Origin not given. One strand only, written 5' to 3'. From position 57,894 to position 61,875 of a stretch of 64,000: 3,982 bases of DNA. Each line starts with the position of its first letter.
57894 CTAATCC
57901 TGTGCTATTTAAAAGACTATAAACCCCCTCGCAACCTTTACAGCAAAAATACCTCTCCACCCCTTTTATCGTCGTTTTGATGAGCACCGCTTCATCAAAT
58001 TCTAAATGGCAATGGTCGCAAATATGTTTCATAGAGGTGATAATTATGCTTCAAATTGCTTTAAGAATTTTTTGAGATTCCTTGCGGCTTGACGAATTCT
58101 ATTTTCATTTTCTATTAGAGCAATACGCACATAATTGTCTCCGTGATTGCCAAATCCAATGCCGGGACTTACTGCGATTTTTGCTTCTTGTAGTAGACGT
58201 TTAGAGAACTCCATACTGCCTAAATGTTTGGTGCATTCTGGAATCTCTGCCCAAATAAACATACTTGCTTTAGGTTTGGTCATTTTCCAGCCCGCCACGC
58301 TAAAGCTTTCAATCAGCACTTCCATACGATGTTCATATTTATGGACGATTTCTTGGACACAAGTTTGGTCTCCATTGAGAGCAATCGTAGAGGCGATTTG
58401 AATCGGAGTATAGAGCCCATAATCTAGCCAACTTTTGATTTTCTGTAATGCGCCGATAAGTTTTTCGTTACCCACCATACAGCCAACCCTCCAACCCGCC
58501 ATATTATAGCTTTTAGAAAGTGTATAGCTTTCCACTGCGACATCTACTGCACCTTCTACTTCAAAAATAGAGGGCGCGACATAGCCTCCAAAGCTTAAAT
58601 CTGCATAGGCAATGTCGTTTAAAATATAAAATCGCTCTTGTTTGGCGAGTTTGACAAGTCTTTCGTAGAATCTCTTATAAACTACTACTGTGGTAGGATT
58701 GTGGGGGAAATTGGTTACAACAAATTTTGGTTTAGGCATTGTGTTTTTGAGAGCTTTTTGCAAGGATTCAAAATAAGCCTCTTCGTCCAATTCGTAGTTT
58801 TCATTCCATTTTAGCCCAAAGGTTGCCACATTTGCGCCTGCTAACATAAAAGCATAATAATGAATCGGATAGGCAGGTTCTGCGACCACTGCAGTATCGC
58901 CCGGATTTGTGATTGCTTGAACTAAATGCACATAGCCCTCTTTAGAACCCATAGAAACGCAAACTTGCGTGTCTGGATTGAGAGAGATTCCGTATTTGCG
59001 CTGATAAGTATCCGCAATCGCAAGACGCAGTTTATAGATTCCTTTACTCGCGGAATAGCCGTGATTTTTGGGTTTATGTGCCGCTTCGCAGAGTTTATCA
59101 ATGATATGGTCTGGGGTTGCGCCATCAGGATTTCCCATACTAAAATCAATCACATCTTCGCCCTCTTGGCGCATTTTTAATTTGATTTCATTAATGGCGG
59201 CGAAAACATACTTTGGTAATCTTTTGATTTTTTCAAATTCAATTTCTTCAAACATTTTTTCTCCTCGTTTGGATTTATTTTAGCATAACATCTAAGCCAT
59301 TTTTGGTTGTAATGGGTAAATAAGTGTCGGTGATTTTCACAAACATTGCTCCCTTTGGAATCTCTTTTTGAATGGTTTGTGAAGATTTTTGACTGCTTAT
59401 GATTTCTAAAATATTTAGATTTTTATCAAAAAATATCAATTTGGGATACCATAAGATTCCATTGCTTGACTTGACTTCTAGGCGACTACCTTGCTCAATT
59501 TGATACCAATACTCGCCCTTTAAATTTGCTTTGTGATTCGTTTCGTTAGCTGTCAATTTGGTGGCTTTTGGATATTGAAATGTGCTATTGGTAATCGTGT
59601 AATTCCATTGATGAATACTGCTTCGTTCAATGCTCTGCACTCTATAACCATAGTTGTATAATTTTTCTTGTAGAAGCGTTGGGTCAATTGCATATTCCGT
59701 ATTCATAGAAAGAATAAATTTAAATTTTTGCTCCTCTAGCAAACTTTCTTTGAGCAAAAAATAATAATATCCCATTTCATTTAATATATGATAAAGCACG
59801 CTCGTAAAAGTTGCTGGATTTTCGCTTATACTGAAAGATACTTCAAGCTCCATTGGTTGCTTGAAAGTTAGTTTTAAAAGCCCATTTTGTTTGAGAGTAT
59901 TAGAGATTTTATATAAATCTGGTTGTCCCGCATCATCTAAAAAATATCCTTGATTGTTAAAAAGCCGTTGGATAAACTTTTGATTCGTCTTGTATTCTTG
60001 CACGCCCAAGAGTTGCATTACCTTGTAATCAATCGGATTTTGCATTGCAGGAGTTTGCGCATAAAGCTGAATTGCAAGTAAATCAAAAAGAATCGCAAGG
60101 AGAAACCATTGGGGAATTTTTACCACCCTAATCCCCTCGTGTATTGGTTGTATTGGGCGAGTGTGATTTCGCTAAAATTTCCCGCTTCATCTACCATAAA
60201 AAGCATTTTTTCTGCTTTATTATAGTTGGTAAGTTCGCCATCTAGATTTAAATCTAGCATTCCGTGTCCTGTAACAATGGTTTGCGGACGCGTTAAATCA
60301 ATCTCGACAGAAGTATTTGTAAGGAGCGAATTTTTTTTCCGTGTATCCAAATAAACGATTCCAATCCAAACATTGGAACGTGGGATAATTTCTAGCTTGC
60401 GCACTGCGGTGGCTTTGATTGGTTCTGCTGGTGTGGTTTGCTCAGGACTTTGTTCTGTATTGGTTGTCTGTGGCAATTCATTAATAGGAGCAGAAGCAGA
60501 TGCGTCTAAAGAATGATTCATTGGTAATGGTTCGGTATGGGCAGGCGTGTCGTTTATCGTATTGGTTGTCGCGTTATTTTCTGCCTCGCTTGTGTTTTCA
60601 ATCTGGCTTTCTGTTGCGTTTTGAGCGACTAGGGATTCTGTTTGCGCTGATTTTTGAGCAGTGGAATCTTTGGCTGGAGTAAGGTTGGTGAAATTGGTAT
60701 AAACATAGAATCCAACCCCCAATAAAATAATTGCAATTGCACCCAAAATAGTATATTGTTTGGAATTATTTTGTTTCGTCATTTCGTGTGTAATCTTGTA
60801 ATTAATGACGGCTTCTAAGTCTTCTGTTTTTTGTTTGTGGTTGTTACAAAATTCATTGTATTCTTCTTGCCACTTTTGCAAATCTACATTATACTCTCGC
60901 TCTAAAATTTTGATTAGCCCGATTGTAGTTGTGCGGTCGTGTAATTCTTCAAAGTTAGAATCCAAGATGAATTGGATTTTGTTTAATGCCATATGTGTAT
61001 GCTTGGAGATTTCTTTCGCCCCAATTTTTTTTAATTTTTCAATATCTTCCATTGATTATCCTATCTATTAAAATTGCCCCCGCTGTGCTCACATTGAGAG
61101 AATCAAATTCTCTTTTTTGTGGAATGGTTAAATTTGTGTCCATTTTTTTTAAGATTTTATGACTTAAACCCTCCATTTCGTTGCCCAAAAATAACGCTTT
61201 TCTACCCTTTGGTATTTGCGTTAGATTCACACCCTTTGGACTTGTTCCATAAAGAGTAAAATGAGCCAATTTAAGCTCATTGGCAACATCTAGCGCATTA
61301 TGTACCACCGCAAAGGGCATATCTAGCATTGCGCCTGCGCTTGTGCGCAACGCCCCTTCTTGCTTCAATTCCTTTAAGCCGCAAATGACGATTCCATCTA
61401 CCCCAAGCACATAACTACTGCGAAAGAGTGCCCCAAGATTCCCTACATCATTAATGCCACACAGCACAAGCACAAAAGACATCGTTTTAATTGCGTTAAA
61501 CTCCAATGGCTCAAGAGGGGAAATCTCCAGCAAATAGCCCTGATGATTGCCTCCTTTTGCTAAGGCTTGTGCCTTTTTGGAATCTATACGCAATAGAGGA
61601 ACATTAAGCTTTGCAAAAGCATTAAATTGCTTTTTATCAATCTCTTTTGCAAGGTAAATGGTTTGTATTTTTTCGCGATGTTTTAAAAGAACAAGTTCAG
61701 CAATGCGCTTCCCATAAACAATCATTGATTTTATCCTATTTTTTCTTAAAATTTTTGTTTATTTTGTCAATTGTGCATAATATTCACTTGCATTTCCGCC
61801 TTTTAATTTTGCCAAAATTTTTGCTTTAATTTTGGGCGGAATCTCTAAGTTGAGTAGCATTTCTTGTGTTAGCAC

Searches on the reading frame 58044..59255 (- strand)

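Call 63: search_protein_families(library=pfam, proteins=[window:58044-59255:-], max_evalue=0.00001)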
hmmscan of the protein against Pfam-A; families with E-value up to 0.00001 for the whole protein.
window:58044-59255:- (403 aa): 1 family
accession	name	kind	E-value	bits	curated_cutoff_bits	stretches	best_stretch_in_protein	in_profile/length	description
PF00155.27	Aminotran_1_2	-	8.5e-62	209.8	19.7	1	34-391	2-358/361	Aminotransferase class I and II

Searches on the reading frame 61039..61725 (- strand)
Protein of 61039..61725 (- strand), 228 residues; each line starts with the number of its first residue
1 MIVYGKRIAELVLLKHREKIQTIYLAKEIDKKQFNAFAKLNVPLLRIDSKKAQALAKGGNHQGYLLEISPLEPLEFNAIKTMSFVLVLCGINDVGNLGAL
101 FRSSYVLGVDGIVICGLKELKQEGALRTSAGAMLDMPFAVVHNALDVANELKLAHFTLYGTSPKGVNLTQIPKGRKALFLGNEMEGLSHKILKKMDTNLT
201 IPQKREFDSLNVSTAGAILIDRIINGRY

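Call 63: search_protein_families(library=pfam, proteins=[window:61039-61725:-], max_evalue=0.00001)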
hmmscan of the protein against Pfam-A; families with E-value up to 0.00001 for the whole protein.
window:61039-61725:- (228 aa): 2 families
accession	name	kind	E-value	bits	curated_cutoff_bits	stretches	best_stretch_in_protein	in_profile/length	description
PF00588.24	SpoU_methylase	-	1.3e-31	110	29.7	1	84-220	2-141/142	SpoU rRNA Methylase family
PF08032.17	SpoU_sub_bind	-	4.7e-10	40.1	22.8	1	2-73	1-75/76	RNA 2'-O ribose methyltransferase substrate binding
